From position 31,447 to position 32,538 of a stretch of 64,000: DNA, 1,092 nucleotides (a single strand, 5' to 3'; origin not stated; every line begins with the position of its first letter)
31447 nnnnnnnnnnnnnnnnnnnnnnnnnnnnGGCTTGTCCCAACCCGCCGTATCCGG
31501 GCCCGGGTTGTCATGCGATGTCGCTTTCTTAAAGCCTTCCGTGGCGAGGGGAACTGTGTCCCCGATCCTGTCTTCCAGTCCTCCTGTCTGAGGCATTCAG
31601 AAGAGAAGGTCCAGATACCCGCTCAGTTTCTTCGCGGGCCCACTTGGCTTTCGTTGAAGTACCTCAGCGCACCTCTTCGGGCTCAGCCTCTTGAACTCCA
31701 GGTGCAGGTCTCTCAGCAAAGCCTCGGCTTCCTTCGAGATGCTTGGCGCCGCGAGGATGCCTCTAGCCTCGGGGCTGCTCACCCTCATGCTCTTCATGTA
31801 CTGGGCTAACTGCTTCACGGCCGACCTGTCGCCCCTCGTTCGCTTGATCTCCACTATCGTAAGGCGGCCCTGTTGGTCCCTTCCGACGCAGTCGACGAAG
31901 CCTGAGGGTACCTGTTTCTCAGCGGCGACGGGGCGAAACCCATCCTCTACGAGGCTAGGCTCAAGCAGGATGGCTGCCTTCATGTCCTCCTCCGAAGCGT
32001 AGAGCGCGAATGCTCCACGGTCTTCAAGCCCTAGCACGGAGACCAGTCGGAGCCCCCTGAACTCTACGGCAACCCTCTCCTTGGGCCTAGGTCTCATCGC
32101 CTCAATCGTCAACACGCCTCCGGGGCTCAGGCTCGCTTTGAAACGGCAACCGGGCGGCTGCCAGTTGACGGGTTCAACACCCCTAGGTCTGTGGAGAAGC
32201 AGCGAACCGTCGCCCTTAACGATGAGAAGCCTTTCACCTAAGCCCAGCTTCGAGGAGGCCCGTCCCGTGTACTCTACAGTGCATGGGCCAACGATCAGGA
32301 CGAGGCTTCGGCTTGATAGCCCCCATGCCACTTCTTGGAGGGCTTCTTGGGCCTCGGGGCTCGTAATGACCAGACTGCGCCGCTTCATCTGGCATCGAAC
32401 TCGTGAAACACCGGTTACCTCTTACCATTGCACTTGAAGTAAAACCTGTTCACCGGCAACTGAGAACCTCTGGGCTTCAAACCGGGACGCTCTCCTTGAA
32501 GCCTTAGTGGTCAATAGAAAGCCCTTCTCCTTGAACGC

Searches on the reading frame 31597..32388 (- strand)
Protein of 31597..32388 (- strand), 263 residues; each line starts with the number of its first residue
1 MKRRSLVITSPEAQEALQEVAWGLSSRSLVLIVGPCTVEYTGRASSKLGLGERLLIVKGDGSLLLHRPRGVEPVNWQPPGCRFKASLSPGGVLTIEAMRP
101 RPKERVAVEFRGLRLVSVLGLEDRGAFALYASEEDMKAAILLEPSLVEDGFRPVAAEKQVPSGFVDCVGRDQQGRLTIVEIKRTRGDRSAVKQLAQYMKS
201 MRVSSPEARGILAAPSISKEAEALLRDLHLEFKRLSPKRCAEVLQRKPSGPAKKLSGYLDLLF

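Call 32: search_protein_families(library=pfam, proteins=[window:31597-32388:-], max_evalue=0.001)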
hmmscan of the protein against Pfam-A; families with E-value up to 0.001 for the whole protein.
window:31597-32388:- (263 aa): 2 families
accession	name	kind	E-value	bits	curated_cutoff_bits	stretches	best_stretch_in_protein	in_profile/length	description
PF01939.22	NucS_C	-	2.4e-29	102.3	24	1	132-239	1-110/124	Endonuclease NucS C-terminal domain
PF21003.3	NucS_N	-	3.8e-24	84.9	23.9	1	27-123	2-97/100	Endonuclease NucS N-terminal PH-like domain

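Call 39: find_homologous_proteins(query=window:31597-32388:-, max_evalue=1e-40)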
Query window:31597-32388:- (263 aa): 793 proteins with E <= 1e-40 among 3312 candidates; the best 120 are listed.
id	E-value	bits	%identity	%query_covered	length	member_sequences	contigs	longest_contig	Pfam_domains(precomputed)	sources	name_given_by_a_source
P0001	3.1e-164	562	100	100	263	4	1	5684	PF01939.22,PF21003.3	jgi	-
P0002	3.6e-130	451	82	98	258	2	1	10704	PF01939.22,PF21003.3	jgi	-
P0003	1.2e-122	426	75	99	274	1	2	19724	PF01939.22,PF21003.3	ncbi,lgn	ncbi:MAG: endonuclease NucS [Candidatus Bathyarchaeia archaeon]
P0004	1.4e-75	272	54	99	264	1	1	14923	PF01939.22,PF21003.3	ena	-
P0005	1.5e-75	272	53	97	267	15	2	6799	PF01939.22,PF21003.3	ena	-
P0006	4.4e-75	270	54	97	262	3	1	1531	PF01939.22,PF21003.3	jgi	-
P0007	6.0e-74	267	54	92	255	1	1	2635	PF01939.22,PF21003.3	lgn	-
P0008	6.6e-74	267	52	98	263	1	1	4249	PF01939.22,PF21003.3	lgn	-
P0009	1.2e-73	266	51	99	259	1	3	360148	PF01939.22,PF21003.3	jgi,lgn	jgi:hypothetical protein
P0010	1.4e-73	266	53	99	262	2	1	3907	PF01939.22,PF21003.3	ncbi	-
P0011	2.0e-73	265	55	91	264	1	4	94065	PF01939.22,PF21003.3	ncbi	ncbi:MAG: endonuclease NucS [Candidatus Bathyarchaeia archaeon]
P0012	2.6e-73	265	53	97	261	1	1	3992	PF01939.22,PF21003.3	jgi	jgi:RecB family endonuclease NucS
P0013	3.4e-73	264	53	92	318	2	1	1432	PF01939.22,PF21003.3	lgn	-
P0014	3.9e-73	264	53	97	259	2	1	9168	PF01939.22,PF21003.3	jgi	-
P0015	5.2e-73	264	50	96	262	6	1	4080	PF01939.22,PF21003.3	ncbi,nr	ncbi:endonuclease NucS [Candidatus Bathyarchaeota archaeon]|nr:MAG: endonuclease NucS [Candidatus Ba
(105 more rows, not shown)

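Call 40: find_encoding_contigs(protein=P0001, flank=6000, max_places=6)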
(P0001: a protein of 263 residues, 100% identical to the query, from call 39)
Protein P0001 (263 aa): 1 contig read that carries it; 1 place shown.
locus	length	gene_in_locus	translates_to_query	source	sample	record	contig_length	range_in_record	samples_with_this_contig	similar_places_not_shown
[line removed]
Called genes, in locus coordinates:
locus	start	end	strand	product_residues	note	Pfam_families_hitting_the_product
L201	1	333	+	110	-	?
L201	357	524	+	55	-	-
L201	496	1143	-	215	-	-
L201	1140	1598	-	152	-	-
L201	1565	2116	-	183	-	-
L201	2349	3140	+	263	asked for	PF21003:NucS_N, PF01939:NucS_C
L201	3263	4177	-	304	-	PF08240:ADH_N, PF16912:Glu_dehyd_C, PF00107:ADH_zinc_N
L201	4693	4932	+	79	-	-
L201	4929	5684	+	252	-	?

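Call 41: find_encoding_contigs(protein=P0002, flank=6000, max_places=6)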
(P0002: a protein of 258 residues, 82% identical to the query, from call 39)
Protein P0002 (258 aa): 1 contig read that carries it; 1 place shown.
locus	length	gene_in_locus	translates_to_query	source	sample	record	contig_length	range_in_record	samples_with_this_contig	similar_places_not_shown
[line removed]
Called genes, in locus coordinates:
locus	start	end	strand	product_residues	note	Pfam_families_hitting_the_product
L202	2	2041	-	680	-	?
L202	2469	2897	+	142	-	PF01894:YjbQ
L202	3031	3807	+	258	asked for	PF21003:NucS_N, PF01939:NucS_C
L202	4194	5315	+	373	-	PF03841:SelA, PF00266:Aminotran_5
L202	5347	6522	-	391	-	PF01208:URO-D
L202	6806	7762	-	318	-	PF22082:TtuA_LIM_N (weak), PF01171:ATP_bind_3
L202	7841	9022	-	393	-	PF02163:Peptidase_M50, PF13180:PDZ_2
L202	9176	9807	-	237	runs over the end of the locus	-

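Call 42: find_encoding_contigs(protein=P0003, flank=6000, max_places=6)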
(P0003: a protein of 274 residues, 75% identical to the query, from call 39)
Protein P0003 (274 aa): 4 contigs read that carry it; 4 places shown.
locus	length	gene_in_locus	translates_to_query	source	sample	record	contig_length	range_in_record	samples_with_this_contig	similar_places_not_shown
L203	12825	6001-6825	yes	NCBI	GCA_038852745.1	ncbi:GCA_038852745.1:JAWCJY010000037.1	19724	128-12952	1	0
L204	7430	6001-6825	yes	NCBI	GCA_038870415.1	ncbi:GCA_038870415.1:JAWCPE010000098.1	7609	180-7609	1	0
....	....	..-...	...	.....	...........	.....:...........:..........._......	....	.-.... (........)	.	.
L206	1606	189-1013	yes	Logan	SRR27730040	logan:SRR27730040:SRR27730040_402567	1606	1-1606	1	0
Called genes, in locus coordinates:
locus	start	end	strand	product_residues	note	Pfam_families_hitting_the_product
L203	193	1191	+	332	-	PF08271:Zn_Ribbon_TF, PF00382:TFIIB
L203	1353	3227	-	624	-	PF02730:AFOR_N, PF01314:AFOR_C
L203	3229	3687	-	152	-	PF13237:Fer4_10 (weak), PF13247:Fer4_11, PF14697:Fer4_21 (weak), PF12838:Fer4_7 (weak), PF12797:Fer4_2 (weak), PF00037:Fer4, PF12837:Fer4_6 (weak), PF13237:Fer4_10, +2 more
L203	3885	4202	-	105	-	-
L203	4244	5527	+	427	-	PF00483:NTP_transferase, PF00132:Hexapep (faint), PF24894:Hexapep_GlmU (faint), PF25084:LbH_EIF2B, PF25087:GMPPB_C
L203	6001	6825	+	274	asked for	PF21003:NucS_N, PF01939:NucS_C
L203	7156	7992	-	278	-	PF04909:Amidohydro_2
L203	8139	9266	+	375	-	PF03841:SelA, PF00266:Aminotran_5 (weak)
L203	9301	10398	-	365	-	PF01208:URO-D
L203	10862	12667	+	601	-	PF02730:AFOR_N, PF01314:AFOR_C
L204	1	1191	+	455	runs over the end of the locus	PF08271:Zn_Ribbon_TF, PF00382:TFIIB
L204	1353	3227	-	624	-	PF02730:AFOR_N, PF01314:AFOR_C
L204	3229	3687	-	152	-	PF13237:Fer4_10 (weak), PF13247:Fer4_11, PF14697:Fer4_21 (weak), PF12838:Fer4_7 (weak), PF12797:Fer4_2 (weak), PF00037:Fer4, PF12837:Fer4_6 (weak), PF13237:Fer4_10, +2 more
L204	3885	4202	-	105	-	-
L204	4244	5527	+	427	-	PF00483:NTP_transferase, PF00132:Hexapep (faint), PF24894:Hexapep_GlmU (faint), PF25084:LbH_EIF2B, PF25087:GMPPB_C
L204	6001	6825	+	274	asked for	PF21003:NucS_N, PF01939:NucS_C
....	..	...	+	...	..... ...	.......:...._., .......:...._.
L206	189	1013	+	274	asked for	PF21003:NucS_N, PF01939:NucS_C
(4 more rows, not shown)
